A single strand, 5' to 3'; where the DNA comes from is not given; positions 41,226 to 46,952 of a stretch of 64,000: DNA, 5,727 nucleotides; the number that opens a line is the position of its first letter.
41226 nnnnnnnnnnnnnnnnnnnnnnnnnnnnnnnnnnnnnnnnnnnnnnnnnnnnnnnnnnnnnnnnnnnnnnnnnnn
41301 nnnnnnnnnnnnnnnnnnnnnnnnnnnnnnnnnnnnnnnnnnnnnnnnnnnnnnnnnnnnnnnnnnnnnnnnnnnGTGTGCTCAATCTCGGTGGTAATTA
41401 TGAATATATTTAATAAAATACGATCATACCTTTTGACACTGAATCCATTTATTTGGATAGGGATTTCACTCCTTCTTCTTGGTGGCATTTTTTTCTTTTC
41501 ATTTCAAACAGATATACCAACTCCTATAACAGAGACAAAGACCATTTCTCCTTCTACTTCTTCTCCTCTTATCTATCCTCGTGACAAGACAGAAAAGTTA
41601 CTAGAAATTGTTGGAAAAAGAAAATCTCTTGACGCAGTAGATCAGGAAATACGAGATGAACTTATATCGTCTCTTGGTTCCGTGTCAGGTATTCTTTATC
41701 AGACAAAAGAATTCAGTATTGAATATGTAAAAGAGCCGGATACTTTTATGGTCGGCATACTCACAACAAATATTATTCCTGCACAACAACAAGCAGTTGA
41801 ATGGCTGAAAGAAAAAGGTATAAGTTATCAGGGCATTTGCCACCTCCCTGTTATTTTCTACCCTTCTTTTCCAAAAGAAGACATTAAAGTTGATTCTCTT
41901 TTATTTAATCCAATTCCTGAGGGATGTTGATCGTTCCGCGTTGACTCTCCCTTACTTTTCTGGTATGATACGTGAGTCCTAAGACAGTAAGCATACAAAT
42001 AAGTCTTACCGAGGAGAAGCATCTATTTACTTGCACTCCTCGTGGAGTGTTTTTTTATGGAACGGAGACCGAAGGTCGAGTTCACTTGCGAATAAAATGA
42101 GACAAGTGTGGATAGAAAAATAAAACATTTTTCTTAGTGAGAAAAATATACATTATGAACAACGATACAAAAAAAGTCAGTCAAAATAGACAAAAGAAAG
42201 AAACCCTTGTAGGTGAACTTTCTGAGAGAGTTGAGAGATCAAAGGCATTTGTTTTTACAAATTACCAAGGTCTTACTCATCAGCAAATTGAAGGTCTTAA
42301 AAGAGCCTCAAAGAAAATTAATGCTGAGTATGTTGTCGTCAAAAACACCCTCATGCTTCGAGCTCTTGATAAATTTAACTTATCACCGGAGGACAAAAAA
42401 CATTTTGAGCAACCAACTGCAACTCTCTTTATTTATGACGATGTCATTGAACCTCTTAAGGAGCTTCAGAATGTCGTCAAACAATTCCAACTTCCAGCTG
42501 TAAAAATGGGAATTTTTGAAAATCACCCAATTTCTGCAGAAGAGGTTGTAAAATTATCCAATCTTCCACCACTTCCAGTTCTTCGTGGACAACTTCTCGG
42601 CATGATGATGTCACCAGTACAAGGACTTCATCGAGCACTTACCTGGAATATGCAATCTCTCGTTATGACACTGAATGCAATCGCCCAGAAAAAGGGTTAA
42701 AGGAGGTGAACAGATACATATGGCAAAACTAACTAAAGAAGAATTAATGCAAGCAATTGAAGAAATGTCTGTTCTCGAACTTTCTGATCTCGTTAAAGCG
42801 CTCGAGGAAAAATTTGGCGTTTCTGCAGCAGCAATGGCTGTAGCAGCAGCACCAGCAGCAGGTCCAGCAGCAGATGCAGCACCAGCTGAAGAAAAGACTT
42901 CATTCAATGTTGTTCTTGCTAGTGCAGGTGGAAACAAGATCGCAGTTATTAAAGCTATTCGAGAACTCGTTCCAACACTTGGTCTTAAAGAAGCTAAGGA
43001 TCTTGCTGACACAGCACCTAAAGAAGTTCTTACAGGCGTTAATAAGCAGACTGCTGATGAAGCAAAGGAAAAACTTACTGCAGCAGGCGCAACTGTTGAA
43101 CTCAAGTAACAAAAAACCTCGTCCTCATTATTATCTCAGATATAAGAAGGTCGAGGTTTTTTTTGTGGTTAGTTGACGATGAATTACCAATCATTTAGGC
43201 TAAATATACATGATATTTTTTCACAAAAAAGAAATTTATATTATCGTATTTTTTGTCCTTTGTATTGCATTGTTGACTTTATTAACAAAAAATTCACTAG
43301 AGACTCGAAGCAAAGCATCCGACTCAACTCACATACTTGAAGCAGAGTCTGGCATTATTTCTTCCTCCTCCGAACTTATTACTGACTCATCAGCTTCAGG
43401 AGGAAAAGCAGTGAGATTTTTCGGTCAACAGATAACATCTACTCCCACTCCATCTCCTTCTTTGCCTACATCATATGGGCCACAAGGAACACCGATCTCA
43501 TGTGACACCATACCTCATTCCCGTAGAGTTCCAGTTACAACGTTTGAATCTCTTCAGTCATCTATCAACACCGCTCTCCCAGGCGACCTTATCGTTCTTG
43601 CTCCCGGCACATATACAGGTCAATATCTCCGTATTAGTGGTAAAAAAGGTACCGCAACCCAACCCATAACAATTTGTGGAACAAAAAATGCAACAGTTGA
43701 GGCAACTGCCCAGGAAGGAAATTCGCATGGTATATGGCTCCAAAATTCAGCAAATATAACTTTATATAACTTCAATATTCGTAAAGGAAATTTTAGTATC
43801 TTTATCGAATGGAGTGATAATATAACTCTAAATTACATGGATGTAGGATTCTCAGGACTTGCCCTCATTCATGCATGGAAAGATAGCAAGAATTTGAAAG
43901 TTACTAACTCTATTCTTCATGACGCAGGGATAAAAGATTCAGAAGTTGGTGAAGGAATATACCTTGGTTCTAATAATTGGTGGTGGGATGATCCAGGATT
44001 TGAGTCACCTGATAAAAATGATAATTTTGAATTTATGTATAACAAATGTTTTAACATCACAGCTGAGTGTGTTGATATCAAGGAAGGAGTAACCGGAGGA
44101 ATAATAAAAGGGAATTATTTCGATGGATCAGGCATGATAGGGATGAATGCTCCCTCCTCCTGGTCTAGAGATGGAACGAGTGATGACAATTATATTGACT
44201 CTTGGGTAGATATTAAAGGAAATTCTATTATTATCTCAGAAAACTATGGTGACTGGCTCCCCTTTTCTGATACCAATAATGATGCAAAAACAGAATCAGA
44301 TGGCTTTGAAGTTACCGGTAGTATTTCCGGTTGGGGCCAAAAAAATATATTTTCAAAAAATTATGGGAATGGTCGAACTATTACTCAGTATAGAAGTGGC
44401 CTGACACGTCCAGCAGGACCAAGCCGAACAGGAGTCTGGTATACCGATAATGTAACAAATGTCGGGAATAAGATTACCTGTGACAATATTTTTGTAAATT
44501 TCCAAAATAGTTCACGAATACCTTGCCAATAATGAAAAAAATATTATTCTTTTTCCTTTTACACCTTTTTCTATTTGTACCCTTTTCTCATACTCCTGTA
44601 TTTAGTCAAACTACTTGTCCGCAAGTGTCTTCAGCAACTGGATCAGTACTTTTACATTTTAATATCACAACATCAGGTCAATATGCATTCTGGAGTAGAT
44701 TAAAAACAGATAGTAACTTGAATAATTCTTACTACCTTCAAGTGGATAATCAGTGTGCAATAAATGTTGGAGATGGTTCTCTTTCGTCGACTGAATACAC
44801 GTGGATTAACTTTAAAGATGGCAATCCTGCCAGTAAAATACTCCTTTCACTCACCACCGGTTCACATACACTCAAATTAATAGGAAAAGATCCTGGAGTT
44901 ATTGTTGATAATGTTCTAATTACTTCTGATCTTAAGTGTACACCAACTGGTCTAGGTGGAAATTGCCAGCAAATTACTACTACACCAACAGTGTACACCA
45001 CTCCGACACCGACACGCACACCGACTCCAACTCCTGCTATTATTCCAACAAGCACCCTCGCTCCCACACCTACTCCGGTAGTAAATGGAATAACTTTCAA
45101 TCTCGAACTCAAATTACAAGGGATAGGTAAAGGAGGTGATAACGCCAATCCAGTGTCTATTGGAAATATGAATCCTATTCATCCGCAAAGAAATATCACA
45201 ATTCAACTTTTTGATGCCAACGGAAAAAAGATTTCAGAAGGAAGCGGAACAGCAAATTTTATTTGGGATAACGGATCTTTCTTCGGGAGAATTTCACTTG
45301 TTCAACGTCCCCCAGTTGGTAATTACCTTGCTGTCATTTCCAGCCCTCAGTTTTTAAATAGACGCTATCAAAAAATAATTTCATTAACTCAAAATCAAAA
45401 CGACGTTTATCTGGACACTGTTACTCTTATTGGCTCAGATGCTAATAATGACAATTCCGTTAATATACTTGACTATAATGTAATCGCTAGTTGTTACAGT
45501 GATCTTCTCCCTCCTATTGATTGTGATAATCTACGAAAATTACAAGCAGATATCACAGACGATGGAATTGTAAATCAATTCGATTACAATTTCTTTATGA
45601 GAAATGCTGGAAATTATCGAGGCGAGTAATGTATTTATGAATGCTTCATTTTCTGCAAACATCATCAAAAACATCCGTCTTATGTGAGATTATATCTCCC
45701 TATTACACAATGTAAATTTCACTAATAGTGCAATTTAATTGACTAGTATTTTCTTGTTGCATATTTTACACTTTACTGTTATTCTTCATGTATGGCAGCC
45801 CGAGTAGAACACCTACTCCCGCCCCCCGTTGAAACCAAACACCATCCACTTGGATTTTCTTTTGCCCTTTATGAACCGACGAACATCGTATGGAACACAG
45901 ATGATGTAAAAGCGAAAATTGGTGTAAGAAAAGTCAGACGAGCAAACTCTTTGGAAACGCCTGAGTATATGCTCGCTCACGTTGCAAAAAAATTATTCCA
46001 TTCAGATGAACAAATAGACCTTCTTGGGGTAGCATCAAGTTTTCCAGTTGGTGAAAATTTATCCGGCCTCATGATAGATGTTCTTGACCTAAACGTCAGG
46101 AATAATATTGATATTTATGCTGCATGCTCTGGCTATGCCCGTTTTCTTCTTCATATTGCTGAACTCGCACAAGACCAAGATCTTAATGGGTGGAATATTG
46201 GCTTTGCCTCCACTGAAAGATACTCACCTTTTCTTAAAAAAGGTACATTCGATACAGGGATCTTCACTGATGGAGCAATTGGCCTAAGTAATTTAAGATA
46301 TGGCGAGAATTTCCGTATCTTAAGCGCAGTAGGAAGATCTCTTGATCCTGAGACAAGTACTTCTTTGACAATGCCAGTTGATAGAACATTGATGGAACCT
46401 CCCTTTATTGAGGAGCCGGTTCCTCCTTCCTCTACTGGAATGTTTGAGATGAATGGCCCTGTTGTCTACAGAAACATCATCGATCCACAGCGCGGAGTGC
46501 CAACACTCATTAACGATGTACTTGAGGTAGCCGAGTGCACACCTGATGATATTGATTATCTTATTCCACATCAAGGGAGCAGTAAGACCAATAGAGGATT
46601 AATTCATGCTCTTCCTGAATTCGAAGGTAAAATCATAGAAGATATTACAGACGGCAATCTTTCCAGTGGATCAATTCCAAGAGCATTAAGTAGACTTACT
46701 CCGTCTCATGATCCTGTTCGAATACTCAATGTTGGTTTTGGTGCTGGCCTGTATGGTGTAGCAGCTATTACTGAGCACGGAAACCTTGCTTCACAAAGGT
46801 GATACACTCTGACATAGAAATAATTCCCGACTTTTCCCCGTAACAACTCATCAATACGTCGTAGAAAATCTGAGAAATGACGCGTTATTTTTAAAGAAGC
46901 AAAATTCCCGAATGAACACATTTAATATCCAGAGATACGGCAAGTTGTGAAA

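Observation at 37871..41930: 4.3 kb insertion of three non-ribosomal genes inside the conserved rplK-rplA | rplJ-rplL block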

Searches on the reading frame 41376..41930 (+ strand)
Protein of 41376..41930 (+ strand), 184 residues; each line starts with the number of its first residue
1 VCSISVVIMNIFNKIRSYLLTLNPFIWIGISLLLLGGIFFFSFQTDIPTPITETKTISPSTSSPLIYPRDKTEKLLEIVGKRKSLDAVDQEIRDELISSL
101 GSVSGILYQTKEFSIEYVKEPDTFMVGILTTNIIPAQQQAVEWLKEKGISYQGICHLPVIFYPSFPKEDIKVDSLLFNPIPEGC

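Call 3: search_protein_families(library=pfam, proteins=[window:41376-41930:+], max_evalue=0.1)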
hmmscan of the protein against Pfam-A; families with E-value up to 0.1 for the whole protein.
window:41376-41930:+ (184 aa): 0 families

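Call 4: search_protein_families(library=ncbifam, proteins=[window:41376-41930:+], max_evalue=0.1)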
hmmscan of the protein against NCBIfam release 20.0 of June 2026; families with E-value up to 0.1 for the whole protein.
window:41376-41930:+ (184 aa): 0 families

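Call 45: find_homologous_proteins(query=window:41400-41927:+)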
Query window:41400-41927:+ (176 aa): 5 proteins with E <= 0.001 among 128 candidates.
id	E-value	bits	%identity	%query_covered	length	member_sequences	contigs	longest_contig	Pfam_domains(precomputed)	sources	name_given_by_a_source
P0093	4.2e-103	360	99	94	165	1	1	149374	-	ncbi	-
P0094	2.2e-94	332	87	100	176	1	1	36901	-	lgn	-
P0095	4.4e-26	110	43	78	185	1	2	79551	-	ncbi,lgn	-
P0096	3.2e-19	87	38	78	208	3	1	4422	-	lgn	-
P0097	3.8e-19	87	39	78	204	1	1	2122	-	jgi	jgi:cytoskeletal protein RodZ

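Call 51: find_encoding_contigs(protein=P0095, flank=6000, max_places=2)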
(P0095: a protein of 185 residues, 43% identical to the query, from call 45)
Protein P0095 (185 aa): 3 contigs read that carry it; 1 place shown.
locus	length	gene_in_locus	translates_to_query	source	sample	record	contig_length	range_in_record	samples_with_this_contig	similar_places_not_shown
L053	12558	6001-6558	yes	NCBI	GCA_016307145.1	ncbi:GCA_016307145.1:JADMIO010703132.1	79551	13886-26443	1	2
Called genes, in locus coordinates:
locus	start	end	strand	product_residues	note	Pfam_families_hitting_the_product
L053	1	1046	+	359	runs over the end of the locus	PF12666:PrgI, PF13620:CarboxypepD_reg (faint)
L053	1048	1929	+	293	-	PF26593:TraC-like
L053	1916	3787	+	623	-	PF12846:AAA_10, PF19044:P-loop_TraG, PF01935:DUF87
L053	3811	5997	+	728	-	-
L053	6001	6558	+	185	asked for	-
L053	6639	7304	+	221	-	-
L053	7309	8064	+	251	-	-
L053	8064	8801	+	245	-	-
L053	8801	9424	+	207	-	-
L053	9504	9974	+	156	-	-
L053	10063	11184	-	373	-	PF00712:DNA_pol3_beta, PF02767:DNA_pol3_beta_2, PF02768:DNA_pol3_beta_3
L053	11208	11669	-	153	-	PF10107:Endonuc_Holl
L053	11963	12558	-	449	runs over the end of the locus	PF11638:DnaA_N, PF00308:Bac_DnaA, PF01695:IstB_IS21, PF00004:AAA, PF13401:AAA_22 (faint), PF08299:Bac_DnaA_C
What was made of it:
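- Closest known: SLT / lysozyme-like superfamily. Same: A B-type domain occurs in a T4SS-like cluster (call 51).
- A B-type domain plus C also occur in a T4SS-like cluster (L053; call 51).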

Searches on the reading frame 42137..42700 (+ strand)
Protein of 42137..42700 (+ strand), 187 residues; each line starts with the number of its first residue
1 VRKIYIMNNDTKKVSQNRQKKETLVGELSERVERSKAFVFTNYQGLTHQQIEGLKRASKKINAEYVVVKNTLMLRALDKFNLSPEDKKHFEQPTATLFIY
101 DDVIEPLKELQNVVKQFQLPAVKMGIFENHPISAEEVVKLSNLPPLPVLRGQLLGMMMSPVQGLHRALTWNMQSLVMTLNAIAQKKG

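Call 3: search_protein_families(library=pfam, proteins=[window:42137-42700:+], max_evalue=0.1)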
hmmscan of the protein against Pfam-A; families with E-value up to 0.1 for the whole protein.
window:42137-42700:+ (187 aa): 1 family
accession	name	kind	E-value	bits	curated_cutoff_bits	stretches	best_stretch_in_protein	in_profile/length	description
PF00466.25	Ribosomal_L10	-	1.5e-21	76.8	22.8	1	17-113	2-98/100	Ribosomal protein L10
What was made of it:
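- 42155..42700 (+): rplJ (L10, 181 aa from the ATG). Pfam Ribosomal_L10, E 1.5e-21 (call 3).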

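Call 27: find_related_loci(query=window:42155-42697:+, collection=metagenome_contigs, flank=8000)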
Query window:42155-42697:+ (181 aa) in metagenome_contigs; peptide patterns used: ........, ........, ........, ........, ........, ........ (x = any residue, [..] = any of these).
118 stretches matched a pattern; 6 encode a relative of the query (tblastn E <= 1e-3); 6 distinct loci.
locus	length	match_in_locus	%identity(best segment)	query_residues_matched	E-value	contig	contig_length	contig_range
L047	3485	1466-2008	90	1-181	6e-113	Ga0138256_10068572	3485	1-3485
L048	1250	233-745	70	10-180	7e-83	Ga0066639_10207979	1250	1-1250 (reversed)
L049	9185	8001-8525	63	7-181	8e-76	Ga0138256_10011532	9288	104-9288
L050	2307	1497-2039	59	1-181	2e-72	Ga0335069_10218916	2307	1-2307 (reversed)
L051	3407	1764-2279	61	9-180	6e-70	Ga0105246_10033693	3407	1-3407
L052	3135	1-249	63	99-181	7e-32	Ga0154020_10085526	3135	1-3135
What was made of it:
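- Tried and rejected: It returned only 6 loci (call 27), which limits the synteny survey.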

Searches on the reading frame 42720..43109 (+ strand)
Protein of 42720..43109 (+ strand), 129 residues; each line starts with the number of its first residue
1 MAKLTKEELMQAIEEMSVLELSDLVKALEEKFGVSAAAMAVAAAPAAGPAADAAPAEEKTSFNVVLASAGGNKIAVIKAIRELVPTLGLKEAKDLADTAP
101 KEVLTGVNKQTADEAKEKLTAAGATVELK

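Call 3: search_protein_families(library=pfam, proteins=[window:42720-43109:+], max_evalue=0.1)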
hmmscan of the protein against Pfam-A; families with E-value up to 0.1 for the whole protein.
window:42720-43109:+ (129 aa): 5 families
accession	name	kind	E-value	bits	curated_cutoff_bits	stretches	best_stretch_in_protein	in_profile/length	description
PF00542.24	Ribosomal_L12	-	6.4e-25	87.7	25.9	1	62-129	1-67/67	Ribosomal protein L7/L12 C-terminal domain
PF16320.10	Ribosomal_L12_N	-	2.1e-19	69.4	25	1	5-53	1-47/48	Ribosomal protein L7/L12 dimerisation domain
PF00428.24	Ribosomal_60s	-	0.021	15.8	28.1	1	14-59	28-74/88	60s Acidic ribosomal protein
PF04814.19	HNF-1_N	-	0.022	15.6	29.7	1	4-79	14-89/175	Hepatocyte nuclear factor 1 (HNF-1), N terminus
PF03448.22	MgtE_N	-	0.032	15.2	25.9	0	2-31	47-76/102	MgtE intracellular N domain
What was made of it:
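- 42720..43109 (+): rplL (L7/L12), followed by a hairpin terminator at 43111-43162. Pfam (call 3).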

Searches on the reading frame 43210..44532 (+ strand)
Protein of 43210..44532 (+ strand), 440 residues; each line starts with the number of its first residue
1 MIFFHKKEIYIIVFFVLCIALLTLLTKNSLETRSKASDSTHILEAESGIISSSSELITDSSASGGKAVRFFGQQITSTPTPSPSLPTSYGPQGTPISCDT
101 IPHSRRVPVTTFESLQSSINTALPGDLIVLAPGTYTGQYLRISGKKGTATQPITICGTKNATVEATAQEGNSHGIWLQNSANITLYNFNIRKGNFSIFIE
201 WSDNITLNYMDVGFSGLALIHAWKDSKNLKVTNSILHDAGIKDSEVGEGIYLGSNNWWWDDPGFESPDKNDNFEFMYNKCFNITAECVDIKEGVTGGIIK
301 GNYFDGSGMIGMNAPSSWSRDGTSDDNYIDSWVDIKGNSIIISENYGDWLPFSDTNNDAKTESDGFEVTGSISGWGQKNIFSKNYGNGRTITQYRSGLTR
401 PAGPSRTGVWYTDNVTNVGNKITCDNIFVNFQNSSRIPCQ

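Call 3: search_protein_families(library=pfam, proteins=[window:43210-44532:+], max_evalue=0.1)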
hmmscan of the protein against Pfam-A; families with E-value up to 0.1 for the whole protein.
window:43210-44532:+ (440 aa): 2 families
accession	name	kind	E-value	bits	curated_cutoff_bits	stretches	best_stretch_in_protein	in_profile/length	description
PF14592.12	Chondroitinas_B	-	0.00087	18.8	24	1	109-162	1-53/426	Chondroitinase B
PF25184.1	YxzE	-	0.037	15.5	40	1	10-67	6-51/65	YxzE-like putative bacteriocin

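Call 76: search_protein_families(library=ncbifam, proteins=[window:43210-44532:+], max_evalue=0.001)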
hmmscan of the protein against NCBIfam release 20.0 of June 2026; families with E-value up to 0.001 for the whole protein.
window:43210-44532:+ (440 aa): 0 families

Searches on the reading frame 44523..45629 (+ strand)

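Call 3: search_protein_families(library=pfam, proteins=[window:44523-45629:+], max_evalue=0.1)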
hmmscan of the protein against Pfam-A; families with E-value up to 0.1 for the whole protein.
window:44523-45629:+ (368 aa): 2 families
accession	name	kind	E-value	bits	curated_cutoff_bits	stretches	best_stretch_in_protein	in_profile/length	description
PF00404.24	Dockerin_1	-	0.00018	22.1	22.9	1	306-357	3-51/57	Dockerin type I domain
PF17829.7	GH115_C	-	0.024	14.9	24.1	0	89-136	112-161/172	Glycosyl hydrolase family 115 C-terminal domain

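Call 76: search_protein_families(library=ncbifam, proteins=[window:44523-45629:+], max_evalue=0.001)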
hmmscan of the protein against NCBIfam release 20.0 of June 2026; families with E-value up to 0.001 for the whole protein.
window:44523-45629:+ (368 aa): 0 families

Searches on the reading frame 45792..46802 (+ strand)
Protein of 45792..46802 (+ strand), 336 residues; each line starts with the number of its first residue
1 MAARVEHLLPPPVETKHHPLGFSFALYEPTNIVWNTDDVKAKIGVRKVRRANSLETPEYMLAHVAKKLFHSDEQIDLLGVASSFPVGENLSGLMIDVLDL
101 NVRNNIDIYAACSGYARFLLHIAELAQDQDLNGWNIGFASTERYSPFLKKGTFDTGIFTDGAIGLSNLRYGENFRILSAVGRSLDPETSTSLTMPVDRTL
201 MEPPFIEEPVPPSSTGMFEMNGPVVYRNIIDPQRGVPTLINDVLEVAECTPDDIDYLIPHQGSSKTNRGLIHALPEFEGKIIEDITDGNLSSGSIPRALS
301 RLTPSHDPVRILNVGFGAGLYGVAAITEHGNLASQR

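Call 76: search_protein_families(library=ncbifam, proteins=[window:45792-46802:+], max_evalue=0.001)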
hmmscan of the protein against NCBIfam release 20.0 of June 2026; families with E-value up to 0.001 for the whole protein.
window:45792-46802:+ (336 aa): 4 families
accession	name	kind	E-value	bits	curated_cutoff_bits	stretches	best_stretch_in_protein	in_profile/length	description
NF006829.0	PRK09352.1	subfamily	5.5e-17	61.7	249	1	39-324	35-316/322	beta-ketoacyl-ACP synthase 3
TIGR00747.1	fabH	subfamily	8.1e-12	44.8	292.1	1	40-322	34-316/322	beta-ketoacyl-ACP synthase III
NF005541.0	PRK07204.1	equivalog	2.3e-07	30.5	402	1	213-320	212-320/329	beta-ketoacyl-ACP synthase III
NF004623.0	PRK05963.1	equivalog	2.7e-05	23.6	437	0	240-326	235-325/328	beta-ketoacyl-ACP synthase III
